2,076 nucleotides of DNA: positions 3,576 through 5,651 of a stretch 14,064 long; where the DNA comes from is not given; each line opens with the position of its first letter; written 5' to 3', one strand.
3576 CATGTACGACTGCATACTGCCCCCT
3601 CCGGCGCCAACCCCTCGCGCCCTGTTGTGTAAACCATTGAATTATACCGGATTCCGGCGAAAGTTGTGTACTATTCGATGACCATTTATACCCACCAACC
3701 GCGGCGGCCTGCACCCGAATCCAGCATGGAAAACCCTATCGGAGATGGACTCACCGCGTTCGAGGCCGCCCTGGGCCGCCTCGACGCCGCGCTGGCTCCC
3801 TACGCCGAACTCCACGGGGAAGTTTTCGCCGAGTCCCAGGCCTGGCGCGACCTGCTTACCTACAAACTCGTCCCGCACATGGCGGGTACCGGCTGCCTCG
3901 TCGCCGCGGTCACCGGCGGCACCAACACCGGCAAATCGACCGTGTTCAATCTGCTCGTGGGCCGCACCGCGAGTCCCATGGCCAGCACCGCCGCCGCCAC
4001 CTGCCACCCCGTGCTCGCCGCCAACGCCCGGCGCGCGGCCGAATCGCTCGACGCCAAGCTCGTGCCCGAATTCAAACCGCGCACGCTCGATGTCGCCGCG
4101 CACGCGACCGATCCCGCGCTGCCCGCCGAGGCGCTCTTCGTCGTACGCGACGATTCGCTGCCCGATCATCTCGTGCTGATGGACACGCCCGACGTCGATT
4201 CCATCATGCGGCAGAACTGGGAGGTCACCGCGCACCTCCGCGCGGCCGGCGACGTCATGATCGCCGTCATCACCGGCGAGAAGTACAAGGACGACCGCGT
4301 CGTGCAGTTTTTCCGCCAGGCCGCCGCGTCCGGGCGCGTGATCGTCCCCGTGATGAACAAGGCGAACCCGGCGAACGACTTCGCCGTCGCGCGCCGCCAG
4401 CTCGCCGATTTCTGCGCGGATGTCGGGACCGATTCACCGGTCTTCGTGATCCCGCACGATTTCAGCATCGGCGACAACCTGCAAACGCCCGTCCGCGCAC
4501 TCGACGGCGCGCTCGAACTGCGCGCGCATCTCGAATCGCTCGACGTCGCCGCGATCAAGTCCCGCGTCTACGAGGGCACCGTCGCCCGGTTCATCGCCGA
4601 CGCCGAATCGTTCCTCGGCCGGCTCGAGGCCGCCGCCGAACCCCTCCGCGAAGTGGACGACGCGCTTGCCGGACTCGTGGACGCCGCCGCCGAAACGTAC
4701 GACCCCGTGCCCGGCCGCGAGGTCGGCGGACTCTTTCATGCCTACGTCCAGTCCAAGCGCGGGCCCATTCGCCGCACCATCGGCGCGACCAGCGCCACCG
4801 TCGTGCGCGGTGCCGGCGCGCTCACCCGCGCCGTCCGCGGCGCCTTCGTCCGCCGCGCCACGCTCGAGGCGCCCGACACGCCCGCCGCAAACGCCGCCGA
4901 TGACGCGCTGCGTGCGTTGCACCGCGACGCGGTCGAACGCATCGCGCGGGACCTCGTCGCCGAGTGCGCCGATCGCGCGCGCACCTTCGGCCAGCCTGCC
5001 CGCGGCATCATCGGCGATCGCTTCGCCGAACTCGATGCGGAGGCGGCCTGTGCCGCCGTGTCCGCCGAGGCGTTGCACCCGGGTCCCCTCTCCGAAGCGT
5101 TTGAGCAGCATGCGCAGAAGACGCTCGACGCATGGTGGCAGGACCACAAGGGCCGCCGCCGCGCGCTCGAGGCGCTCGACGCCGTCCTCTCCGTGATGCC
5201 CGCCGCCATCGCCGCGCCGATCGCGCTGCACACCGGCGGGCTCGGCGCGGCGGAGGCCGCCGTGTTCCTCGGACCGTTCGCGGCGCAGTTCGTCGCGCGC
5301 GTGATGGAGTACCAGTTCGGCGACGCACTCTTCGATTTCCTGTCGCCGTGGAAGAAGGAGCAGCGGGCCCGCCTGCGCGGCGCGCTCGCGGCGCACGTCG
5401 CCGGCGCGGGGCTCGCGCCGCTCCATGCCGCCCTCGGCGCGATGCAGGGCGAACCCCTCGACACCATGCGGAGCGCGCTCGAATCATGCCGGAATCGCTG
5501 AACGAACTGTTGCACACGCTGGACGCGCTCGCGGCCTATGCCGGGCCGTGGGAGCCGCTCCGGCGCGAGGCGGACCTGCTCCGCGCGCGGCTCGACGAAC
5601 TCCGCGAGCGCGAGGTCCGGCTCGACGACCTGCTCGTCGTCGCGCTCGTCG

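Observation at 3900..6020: Both GTPase paralogs have replaced the canonical G3 DxxG and G4 NKxD with DTPD and NKAN/TKAS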

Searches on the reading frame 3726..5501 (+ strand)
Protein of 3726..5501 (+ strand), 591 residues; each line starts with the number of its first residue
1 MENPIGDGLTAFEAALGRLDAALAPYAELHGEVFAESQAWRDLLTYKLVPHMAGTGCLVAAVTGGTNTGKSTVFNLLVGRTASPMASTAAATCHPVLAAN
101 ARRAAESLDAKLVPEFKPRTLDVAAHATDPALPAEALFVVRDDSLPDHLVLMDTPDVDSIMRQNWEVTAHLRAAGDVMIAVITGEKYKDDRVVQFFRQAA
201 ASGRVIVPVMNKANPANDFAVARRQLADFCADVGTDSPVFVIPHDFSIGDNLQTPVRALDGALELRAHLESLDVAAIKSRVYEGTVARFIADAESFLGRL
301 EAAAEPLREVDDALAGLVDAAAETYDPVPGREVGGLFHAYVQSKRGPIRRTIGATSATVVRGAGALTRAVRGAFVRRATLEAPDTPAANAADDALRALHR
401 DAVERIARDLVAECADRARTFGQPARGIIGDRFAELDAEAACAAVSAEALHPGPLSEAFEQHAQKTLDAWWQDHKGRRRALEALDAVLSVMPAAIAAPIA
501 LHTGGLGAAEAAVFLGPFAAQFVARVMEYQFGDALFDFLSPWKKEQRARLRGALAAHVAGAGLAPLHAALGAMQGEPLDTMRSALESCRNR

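Call 5: search_protein_families(library=pfam, proteins=[window:3726-5501:+], max_evalue=1)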
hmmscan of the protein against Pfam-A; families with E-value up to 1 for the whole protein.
window:3726-5501:+ (591 aa): 4 families
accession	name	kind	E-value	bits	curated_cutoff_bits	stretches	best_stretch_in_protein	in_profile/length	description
PF01926.29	MMR_HSR1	-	1.6e-06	28.6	21.9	1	61-212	3-113/113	50S ribosome-binding GTPase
PF00350.29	Dynamin_N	-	5.7e-05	23.6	27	1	61-187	2-141/168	Dynamin family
PF13521.12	AAA_28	-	0.13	12.9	27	1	61-184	3-120/164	AAA domain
PF13245.12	AAA_19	-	0.21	12.2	25.1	1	59-115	13-62/134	AAA domain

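Call 6: search_protein_families(library=ncbifam, proteins=[window:3726-5501:+], max_evalue=1)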
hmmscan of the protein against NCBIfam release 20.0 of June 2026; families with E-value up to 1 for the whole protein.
window:3726-5501:+ (591 aa): 8 families
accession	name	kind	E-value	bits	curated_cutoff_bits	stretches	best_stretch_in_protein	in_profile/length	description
NF000908.1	PRK00089.1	equivalog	0.00035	19.9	237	1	57-98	3-44/291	GTPase Era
TIGR00436.1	era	equivalog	0.0068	15.8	116.25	1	60-96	3-39/270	GTPase Era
NF003661.0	PRK05291.1-3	equivalog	0.017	14.5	380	1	58-92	217-250/448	tRNA uridine-5-carboxymethylaminomethyl(34) synthesis GTPase MnmE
TIGR03918.1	GTP_HydF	equivalog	0.02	13.8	325.55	1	60-97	10-47/392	[FeFe] hydrogenase H-cluster maturation GTPase HydF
TIGR03594.1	GTPase_EngA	equivalog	0.031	13.3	306.7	1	61-84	4-27/432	ribosome biogenesis GTPase Der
TIGR03596.1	GTPase_YlqF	equivalog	0.047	13.1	208.2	1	59-92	120-153/276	ribosome biogenesis GTPase YlqF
TIGR00231.1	small_GTP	domain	0.067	13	42.5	1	61-217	7-126/164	GTP-binding protein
TIGR03156.1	GTP_HflX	equivalog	0.15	10.9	216.75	1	59-81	191-213/351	GTPase HflX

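Call 10: find_homologous_proteins(query=window:3726-5498:+)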
Query window:3726-5498:+ (591 aa): 246 proteins with E <= 0.001 among 8000 candidates; the best 120 are listed.
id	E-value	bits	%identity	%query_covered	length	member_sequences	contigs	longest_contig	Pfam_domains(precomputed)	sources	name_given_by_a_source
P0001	0.0e+0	1287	100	100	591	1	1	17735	PF01926.30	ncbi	-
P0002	0.0e+0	1020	77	100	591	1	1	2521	PF01926.30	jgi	-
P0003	1.3e-290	983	75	100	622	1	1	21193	PF01926.30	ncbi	-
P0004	1.1e-286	970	75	100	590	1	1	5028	PF01926.30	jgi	jgi:hypothetical protein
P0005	4.5e-286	968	75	100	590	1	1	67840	PF01926.30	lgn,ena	-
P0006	1.8e-256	871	69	100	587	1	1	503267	PF01926.30,PF00350.30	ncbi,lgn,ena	-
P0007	2.5e-256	870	69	100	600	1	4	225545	PF01926.30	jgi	-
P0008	4.4e-253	859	67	100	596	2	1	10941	PF01926.30,PF00350.30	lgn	-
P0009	9.5e-253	858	68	100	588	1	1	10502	PF01926.30,PF00350.30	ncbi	-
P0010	1.4e-251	855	68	100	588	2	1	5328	PF01926.30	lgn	-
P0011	1.1e-249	848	67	100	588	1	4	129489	PF01926.30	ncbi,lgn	-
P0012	3.0e-241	820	64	100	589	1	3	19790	PF01926.30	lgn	-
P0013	1.4e-222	759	61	100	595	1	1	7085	PF01926.30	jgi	-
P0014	5.7e-219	747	58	99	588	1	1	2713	PF01926.30,PF00350.30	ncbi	-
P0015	2.6e-217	741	60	99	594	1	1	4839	PF01926.30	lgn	-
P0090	3.0e-181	622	50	98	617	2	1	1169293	PF01926.30,PF00350.30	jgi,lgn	jgi:hypothetical protein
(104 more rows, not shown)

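Call 12: search_solved_structures(query=window:3726-5498:+, max_evalue=1, show_alignments=3)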
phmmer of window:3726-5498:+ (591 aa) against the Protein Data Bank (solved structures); distinct sequences matched with E-value up to 1: 3.
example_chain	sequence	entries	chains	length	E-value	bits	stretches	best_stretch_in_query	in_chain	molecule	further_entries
1mky_A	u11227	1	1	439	0.003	19.9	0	147-272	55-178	Probable GTP-binding protein engA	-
4dcs_A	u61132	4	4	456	0.2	13.8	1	48-93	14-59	GTP-BINDING PROTEIN ENGA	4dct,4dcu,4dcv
5kh0_A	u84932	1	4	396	0.79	11.8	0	60-98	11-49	Small GTP-binding protein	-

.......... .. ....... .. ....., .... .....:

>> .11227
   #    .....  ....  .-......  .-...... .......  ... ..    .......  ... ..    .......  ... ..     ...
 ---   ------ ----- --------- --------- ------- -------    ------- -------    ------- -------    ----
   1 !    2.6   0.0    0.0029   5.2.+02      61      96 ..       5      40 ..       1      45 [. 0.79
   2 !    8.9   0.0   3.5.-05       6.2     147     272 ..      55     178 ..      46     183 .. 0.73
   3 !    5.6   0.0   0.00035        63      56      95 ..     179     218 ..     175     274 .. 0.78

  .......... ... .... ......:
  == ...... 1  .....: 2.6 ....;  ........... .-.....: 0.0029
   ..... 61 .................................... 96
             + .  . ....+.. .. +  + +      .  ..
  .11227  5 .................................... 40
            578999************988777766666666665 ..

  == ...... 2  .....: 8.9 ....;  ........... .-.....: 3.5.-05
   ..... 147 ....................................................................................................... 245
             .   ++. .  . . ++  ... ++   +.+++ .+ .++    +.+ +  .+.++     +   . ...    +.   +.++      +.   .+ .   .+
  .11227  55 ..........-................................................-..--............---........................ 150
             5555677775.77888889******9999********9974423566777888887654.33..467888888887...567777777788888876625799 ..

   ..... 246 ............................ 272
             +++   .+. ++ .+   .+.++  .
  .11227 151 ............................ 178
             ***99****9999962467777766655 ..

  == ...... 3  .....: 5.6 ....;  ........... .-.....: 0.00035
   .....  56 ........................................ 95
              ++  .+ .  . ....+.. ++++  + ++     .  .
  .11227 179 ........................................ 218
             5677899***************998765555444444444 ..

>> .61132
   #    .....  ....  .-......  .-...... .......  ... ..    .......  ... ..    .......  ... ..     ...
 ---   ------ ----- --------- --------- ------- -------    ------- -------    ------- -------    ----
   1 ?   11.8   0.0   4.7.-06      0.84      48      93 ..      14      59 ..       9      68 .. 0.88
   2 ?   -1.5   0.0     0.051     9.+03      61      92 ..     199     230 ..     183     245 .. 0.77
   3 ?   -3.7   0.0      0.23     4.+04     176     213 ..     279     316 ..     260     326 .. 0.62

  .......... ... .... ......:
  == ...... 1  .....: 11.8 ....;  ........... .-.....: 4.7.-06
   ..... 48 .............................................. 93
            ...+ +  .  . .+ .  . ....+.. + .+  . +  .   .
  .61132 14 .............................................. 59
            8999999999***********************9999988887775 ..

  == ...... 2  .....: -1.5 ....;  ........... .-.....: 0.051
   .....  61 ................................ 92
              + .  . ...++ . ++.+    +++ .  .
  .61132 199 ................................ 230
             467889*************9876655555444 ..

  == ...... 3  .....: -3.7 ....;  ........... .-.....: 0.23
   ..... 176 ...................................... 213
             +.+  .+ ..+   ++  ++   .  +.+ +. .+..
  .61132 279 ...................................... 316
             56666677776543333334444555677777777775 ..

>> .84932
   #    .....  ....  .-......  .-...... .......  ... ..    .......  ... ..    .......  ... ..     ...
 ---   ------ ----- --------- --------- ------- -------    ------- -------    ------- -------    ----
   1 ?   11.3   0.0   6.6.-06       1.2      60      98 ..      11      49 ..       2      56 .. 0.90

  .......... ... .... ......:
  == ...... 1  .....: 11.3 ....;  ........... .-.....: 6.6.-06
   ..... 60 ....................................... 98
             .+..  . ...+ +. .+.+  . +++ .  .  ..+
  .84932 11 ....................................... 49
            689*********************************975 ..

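Call 24: find_encoding_contigs(protein=P0006, flank=8000, max_places=2)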
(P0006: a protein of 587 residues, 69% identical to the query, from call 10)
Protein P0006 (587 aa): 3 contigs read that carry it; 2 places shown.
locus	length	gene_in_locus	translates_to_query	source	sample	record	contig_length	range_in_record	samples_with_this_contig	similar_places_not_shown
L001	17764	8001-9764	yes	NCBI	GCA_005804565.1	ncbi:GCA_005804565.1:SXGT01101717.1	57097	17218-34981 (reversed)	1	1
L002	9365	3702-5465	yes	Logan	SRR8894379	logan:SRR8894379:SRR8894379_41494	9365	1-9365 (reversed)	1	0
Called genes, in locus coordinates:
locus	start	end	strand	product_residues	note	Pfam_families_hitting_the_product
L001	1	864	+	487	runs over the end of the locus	PF00884:Sulfatase, PF16347:SGSH_C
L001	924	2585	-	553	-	PF00144:Beta-lactamase, PF07930:DAP_B (faint)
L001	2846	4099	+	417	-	-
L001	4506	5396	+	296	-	PF09674:DUF2400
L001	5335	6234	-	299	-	PF00288:GHMP_kinases_N, PF08544:GHMP_kinases_C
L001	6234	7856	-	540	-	-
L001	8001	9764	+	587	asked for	PF00350:Dynamin_N (faint), PF01926:MMR_HSR1 (weak)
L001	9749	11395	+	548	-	PF03193:RsgA_GTPase (weak), PF00350:Dynamin_N (faint), PF01926:MMR_HSR1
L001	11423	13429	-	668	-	PF13623:SurA_N_2, PF13624:SurA_N_3, PF13145:Rotamase_2, PF00639:Rotamase, PF13616:Rotamase_3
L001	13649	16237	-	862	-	-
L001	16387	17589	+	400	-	PF02515:CoA_transf_3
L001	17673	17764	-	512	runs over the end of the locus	-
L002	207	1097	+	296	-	PF09674:DUF2400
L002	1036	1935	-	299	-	PF00288:GHMP_kinases_N, PF08544:GHMP_kinases_C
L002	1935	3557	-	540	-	-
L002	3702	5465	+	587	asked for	PF00350:Dynamin_N (faint), PF01926:MMR_HSR1 (weak)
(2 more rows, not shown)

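Call 25: find_encoding_contigs(protein=P0090, flank=8000, max_places=2)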
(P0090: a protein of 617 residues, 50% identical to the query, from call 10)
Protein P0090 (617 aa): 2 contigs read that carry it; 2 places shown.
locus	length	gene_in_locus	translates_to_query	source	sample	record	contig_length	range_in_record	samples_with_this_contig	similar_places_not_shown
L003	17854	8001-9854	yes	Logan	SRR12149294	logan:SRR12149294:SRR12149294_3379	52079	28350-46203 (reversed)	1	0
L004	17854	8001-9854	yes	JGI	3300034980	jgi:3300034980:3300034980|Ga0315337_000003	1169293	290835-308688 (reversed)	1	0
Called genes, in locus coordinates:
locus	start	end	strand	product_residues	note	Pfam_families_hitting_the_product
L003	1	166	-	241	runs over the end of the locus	PF00702:Hydrolase, PF13419:HAD_2, PF13242:Hydrolase_like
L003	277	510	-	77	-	PF00313:CSD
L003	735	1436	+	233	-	-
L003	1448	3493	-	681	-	PF00884:Sulfatase, PF01663:Phosphodiest (faint), PF16347:SGSH_C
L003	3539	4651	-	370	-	PF01553:Acyltransferase (weak)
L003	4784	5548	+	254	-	PF01925:TauE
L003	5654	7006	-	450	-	PF00483:NTP_transferase, PF24894:Hexapep_GlmU, PF25084:LbH_EIF2B (faint), PF25087:GMPPB_C (faint), PF25247:LbH_GLGC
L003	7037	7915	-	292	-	PF01040:UbiA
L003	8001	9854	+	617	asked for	PF00350:Dynamin_N (faint), PF01926:MMR_HSR1 (weak)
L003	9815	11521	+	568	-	PF03193:RsgA_GTPase (weak), PF00350:Dynamin_N (faint), PF01926:MMR_HSR1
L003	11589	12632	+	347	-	PF00144:Beta-lactamase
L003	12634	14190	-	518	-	PF03007:WS_DGAT_cat, PF06974:WS_DGAT_C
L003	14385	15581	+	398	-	PF02771:Acyl-CoA_dh_N, PF02770:Acyl-CoA_dh_M, PF00441:Acyl-CoA_dh_1, PF08028:Acyl-CoA_dh_2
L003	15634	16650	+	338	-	-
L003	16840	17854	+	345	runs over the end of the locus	-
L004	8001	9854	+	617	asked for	PF00350:Dynamin_N (faint), PF01926:MMR_HSR1 (weak)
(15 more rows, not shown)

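Call 28: search_protein_families(library=padloc, proteins=[window:3726-5498:+], max_evalue=0.1)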
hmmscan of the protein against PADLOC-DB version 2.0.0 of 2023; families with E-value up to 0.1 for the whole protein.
window:3726-5498:+ (591 aa): 1 family
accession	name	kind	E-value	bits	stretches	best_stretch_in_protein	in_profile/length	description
PDLC03839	LeoA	-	0.0026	14.9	1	14-80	18-80/559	-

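Call 29: predict_structure(alignment_id=A1)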
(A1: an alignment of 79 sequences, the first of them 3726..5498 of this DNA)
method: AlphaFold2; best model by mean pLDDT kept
length: 591 residues; sequences in the alignment: 79
mean_pLDDT: 81.3   pTM: 0.70
mean pLDDT of the five models: 81.3, 79.9, 78.6, 78.5, 78.4
residues with pLDDT >= 90: 280; 70-90: 186; 50-70: 60; < 50: 65
segments of 3 or more residues with pLDDT < 50: 348-383, 491-514, 516-518
pLDDT, mean of each block of 10 residues (from residue 1): 78 96 96 91 82 80 81 94 76 88 91 87 88 91 95 82 70 83 89 89 92 93 96 96 90 94 95 86 85 95 96 97 89 74 63 37 30 32 57 81 96 95 93 93 95 82 82 73 58 41 43 49 54 69 92 97 96 95 90 65
secondary structure, 60 per line:
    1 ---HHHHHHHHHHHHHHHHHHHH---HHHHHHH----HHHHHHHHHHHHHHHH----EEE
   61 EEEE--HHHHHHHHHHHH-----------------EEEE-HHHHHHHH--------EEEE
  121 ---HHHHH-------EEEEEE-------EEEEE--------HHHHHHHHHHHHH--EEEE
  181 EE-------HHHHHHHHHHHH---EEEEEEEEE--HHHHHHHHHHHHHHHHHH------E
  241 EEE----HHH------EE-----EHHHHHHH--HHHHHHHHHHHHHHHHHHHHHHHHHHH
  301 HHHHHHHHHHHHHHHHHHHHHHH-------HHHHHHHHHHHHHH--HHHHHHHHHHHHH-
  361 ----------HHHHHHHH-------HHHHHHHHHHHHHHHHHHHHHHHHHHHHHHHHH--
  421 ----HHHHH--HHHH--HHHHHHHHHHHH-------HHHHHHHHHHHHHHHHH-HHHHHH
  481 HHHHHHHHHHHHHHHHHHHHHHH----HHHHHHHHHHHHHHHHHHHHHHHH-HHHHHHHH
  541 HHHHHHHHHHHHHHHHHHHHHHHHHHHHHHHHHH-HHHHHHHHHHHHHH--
elements in order: H4-23 H27-33 H38-53 E58-64 H67-78 E96-99 H101-108 E117-120 H124-128 E136-141 E149-153 H162-174 E177-182 H190-201 E205-213 H216-233 E240-243 H265-271 H274-323 H331-344 H347-359 H371-378 H386-418 H425-429 H432-435 H438-449 H457-473 H475-503 H508-531 H533-574 H576-589
